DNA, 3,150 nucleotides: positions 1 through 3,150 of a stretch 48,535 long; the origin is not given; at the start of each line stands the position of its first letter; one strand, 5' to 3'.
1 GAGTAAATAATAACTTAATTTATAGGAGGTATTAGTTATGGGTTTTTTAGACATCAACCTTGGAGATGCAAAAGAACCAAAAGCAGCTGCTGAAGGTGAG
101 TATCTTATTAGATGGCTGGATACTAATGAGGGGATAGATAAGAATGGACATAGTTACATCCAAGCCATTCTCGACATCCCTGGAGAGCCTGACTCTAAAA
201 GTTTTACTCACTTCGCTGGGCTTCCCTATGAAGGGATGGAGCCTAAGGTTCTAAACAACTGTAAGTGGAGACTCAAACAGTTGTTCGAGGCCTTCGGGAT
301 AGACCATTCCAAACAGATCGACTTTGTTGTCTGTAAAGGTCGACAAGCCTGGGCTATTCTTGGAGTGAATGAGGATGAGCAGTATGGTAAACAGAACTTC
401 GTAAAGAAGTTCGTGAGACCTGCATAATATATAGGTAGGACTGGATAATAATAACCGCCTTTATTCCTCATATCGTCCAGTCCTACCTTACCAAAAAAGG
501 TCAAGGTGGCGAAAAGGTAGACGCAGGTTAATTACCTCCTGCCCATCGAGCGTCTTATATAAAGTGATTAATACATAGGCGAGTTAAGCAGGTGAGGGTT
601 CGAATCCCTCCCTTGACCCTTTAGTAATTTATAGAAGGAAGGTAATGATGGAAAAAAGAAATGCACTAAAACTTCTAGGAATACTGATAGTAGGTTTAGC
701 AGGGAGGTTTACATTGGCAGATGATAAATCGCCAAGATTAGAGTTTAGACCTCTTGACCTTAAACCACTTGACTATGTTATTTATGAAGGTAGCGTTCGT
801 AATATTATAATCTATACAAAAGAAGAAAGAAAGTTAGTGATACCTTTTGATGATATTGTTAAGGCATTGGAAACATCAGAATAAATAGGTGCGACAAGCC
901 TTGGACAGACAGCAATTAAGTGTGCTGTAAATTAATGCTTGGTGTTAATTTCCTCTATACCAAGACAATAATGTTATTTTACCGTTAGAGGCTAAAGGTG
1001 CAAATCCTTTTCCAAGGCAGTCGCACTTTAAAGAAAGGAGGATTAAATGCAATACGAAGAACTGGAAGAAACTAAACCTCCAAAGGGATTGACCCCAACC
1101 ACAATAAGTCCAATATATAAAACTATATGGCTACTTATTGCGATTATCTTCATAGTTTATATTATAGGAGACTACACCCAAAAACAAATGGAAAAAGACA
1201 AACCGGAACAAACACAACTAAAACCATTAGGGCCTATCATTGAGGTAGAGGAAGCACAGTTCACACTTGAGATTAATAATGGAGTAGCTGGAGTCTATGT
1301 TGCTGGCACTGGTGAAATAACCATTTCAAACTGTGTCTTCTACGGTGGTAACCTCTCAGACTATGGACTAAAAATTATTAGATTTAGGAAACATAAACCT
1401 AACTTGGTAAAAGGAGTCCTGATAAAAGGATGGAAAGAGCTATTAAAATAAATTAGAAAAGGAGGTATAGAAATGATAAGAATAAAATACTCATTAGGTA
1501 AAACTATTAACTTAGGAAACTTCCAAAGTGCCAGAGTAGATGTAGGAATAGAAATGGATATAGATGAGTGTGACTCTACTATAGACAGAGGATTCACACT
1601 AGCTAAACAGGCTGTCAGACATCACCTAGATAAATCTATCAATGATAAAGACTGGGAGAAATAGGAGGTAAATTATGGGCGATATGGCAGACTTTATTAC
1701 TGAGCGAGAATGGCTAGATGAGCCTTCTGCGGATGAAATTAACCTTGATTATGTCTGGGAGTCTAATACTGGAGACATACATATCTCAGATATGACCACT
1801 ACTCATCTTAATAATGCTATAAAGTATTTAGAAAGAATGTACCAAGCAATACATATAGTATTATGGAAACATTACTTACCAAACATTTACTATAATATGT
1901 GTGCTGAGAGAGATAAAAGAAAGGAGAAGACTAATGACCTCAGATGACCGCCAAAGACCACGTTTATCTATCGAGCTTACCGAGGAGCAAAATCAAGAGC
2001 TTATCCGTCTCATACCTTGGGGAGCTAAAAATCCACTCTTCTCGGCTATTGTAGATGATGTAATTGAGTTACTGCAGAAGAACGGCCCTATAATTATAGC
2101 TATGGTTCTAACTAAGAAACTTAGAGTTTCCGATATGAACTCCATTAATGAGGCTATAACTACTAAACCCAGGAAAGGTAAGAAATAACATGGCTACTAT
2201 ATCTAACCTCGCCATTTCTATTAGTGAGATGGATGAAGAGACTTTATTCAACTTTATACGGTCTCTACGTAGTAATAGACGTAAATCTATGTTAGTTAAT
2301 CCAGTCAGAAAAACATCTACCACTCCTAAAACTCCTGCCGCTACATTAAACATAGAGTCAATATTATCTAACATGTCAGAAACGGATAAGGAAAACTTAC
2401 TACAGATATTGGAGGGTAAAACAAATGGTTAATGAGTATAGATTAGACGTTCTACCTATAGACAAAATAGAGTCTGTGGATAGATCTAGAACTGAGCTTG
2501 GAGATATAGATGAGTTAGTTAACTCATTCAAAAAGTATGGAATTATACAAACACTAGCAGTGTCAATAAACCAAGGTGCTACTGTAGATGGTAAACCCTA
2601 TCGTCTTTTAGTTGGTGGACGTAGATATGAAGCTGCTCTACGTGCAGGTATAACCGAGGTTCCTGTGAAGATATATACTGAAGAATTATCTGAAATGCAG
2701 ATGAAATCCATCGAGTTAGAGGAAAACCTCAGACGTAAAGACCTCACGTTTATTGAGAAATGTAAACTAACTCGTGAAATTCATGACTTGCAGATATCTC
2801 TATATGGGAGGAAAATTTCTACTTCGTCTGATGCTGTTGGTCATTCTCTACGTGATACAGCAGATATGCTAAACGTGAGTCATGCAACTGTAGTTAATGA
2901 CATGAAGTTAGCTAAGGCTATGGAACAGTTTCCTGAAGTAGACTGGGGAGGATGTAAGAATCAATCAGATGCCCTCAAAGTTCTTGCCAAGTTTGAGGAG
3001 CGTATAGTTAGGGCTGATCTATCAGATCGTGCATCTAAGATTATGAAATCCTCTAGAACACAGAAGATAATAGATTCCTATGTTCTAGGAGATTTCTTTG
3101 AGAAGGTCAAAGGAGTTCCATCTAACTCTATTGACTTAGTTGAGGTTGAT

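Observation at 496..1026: Two ~120-nt tRNA-like RNAs with a perfect acceptor/T-arm frame but no readable anticodon arm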

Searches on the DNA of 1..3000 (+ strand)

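Call 4: search_rna_families(source=window, start=380, end=1100, threshold=evalue, max_evalue=10, show_alignments=6)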
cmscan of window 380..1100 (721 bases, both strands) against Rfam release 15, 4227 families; matches with E-value up to 10: 6.
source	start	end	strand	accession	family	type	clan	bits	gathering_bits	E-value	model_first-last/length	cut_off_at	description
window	806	961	-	RF01775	RsaOG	Gene; sRNA;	-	21.9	50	0.62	1-147/147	no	RNA S.aureus Orsay G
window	594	610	-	RF04351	Plastid-psbl-rps4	Cis-reg;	-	20.5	68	0.12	9-25/53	no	Plastid-psbl-rps4 3UTR RNA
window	426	494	-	RF03636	MIR4376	Gene; miRNA;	-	18.6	60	0.57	1-88/88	no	MIR4376 microRNA precursor family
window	591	650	+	RF03036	osmY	Gene; sRNA;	-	18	46.9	0.17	1-72/72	no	osmY RNA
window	395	448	+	RF02950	D12-methyl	Gene; sRNA;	-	16.4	57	2.2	1-64/64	no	D12-methyl RNA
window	753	870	+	RF01845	enod40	Gene;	-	10.4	45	6.8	106-217/263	no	Early nodulin 40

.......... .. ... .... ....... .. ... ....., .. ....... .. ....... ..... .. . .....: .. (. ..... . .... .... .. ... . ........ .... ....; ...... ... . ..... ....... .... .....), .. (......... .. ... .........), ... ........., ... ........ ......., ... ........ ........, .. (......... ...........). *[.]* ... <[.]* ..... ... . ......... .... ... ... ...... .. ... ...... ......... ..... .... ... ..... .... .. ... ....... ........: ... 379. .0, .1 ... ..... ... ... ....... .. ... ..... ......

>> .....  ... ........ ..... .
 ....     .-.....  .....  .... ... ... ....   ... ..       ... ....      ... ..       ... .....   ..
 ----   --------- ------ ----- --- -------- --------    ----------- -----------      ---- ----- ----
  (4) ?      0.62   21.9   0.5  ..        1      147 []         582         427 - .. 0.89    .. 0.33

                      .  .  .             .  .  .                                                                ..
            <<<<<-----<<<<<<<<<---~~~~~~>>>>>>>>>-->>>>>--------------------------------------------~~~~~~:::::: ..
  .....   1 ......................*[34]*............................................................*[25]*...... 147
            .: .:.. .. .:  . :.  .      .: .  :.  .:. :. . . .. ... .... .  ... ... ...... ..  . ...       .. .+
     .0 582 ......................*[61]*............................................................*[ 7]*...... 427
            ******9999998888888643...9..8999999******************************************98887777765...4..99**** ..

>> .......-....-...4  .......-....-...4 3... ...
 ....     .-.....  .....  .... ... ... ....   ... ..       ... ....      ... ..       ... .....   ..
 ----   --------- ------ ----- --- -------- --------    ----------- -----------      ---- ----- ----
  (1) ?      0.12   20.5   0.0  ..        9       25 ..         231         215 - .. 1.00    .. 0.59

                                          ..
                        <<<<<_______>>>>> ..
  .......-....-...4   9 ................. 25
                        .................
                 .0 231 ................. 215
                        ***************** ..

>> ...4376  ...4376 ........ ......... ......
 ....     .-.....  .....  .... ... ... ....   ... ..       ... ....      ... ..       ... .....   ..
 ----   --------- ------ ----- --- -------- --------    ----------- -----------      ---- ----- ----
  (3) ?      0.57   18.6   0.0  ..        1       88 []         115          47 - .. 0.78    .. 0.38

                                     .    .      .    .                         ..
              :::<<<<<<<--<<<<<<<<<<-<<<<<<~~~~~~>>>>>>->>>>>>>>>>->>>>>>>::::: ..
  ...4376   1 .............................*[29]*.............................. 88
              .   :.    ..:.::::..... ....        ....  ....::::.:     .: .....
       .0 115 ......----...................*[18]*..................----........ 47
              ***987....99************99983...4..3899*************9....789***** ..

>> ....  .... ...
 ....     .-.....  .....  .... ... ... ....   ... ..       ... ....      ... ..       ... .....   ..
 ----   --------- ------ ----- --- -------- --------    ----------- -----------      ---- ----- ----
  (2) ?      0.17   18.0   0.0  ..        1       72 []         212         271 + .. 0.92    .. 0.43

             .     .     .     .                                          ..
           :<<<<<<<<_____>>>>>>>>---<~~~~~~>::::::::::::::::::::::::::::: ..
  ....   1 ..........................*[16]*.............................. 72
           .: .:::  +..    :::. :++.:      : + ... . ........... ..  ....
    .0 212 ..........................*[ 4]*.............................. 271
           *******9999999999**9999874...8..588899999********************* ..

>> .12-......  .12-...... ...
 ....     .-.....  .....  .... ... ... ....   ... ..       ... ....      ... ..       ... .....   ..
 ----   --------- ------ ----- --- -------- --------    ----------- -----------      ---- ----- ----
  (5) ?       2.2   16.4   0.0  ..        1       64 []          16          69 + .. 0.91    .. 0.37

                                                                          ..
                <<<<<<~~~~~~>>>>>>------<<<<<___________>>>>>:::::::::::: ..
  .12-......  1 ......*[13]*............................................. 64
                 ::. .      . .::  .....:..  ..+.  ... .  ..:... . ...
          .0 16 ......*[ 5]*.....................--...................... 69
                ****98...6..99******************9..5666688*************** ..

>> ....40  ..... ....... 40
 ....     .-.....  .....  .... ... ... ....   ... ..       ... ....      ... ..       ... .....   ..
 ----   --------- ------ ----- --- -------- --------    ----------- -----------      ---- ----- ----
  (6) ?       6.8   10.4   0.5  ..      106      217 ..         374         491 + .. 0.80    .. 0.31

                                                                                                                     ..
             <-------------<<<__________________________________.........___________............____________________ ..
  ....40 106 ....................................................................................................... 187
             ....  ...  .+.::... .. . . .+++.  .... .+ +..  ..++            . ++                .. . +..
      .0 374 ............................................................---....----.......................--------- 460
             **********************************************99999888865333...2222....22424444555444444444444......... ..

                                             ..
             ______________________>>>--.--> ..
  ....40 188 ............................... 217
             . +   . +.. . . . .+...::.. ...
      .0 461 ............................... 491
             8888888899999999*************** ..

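Call 8: search_dna_similar(query=window:1-3000:+, collection=phages, mode=near, max_rows=20)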
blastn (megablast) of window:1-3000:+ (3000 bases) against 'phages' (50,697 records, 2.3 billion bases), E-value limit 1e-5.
No match.

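Call 9: search_dna_similar(query=window:428-1046:+, collection=phages, mode=distant, max_rows=30)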
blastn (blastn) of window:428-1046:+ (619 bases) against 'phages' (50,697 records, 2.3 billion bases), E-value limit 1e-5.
No match.

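Call 29: search_rna_families(sources=[L002, L003, L006], threshold=gathering, show_alignments=3)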
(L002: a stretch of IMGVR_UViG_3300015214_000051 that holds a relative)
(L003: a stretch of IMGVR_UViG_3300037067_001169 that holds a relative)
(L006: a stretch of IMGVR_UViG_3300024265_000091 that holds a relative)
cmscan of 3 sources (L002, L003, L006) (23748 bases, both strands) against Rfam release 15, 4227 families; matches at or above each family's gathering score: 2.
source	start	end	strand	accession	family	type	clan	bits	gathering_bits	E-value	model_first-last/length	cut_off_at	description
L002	4971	5052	+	RF00005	tRNA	Gene; tRNA;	CL00001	36.8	29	0.00016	1-71/71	no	tRNA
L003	6162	6359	+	RF00005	tRNA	Gene; tRNA;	CL00001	35.8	29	0.00031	1-71/71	no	tRNA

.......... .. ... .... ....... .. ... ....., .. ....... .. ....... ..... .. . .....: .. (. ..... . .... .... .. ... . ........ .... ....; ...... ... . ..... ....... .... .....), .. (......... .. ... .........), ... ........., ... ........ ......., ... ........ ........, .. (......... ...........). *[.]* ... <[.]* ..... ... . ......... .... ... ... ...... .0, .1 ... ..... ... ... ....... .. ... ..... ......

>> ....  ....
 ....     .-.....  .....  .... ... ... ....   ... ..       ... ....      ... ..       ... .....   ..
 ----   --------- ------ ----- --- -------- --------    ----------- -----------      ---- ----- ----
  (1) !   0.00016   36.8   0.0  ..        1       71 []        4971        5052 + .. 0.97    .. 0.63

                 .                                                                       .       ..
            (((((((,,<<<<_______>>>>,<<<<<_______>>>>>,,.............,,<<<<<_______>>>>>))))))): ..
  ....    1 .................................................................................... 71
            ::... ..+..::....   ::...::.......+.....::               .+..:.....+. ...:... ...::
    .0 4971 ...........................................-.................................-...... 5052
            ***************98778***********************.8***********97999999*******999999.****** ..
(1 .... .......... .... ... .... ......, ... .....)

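Call 30: search_rna_families(source=L003, start=5150, end=6380, threshold=evalue, max_evalue=5, show_alignments=4)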
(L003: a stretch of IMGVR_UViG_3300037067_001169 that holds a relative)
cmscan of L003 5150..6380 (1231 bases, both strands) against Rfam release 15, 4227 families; matches with E-value up to 5: 7.
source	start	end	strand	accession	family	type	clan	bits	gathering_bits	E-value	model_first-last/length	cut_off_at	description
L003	6162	6359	+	RF00005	tRNA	Gene; tRNA;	CL00001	35.8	29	1.6e-05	1-71/71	no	tRNA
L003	5360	5454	-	RF04351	Plastid-psbl-rps4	Cis-reg;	-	25.4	68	0.01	1-53/53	no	Plastid-psbl-rps4 3UTR RNA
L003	5400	5453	+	RF01684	mascRNA-menRNA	Gene;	-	18.2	42.5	1.2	1-56/56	no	MALAT1-associated small cytoplasmic RNA/MEN beta RNA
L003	5371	5454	+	RF01852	tRNA-Sec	Gene; tRNA;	CL00001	17.8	47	1.9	1-91/91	no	Selenocysteine transfer RNA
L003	5543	5619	-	RF00378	Qrr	Gene; sRNA;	-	17.7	50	3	1-108/108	no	Qrr RNA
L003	6091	6119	+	RF01767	SAM-III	Cis-reg; riboswitch;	-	15.9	45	2.8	21-49/82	no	SAM-III riboswitch aptamer (SMK box)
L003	5748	5787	+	RF03012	Mu-gpT-DE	Gene; sRNA;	-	14.3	49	3.9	1-53/53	no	Mu-gpT-DE RNA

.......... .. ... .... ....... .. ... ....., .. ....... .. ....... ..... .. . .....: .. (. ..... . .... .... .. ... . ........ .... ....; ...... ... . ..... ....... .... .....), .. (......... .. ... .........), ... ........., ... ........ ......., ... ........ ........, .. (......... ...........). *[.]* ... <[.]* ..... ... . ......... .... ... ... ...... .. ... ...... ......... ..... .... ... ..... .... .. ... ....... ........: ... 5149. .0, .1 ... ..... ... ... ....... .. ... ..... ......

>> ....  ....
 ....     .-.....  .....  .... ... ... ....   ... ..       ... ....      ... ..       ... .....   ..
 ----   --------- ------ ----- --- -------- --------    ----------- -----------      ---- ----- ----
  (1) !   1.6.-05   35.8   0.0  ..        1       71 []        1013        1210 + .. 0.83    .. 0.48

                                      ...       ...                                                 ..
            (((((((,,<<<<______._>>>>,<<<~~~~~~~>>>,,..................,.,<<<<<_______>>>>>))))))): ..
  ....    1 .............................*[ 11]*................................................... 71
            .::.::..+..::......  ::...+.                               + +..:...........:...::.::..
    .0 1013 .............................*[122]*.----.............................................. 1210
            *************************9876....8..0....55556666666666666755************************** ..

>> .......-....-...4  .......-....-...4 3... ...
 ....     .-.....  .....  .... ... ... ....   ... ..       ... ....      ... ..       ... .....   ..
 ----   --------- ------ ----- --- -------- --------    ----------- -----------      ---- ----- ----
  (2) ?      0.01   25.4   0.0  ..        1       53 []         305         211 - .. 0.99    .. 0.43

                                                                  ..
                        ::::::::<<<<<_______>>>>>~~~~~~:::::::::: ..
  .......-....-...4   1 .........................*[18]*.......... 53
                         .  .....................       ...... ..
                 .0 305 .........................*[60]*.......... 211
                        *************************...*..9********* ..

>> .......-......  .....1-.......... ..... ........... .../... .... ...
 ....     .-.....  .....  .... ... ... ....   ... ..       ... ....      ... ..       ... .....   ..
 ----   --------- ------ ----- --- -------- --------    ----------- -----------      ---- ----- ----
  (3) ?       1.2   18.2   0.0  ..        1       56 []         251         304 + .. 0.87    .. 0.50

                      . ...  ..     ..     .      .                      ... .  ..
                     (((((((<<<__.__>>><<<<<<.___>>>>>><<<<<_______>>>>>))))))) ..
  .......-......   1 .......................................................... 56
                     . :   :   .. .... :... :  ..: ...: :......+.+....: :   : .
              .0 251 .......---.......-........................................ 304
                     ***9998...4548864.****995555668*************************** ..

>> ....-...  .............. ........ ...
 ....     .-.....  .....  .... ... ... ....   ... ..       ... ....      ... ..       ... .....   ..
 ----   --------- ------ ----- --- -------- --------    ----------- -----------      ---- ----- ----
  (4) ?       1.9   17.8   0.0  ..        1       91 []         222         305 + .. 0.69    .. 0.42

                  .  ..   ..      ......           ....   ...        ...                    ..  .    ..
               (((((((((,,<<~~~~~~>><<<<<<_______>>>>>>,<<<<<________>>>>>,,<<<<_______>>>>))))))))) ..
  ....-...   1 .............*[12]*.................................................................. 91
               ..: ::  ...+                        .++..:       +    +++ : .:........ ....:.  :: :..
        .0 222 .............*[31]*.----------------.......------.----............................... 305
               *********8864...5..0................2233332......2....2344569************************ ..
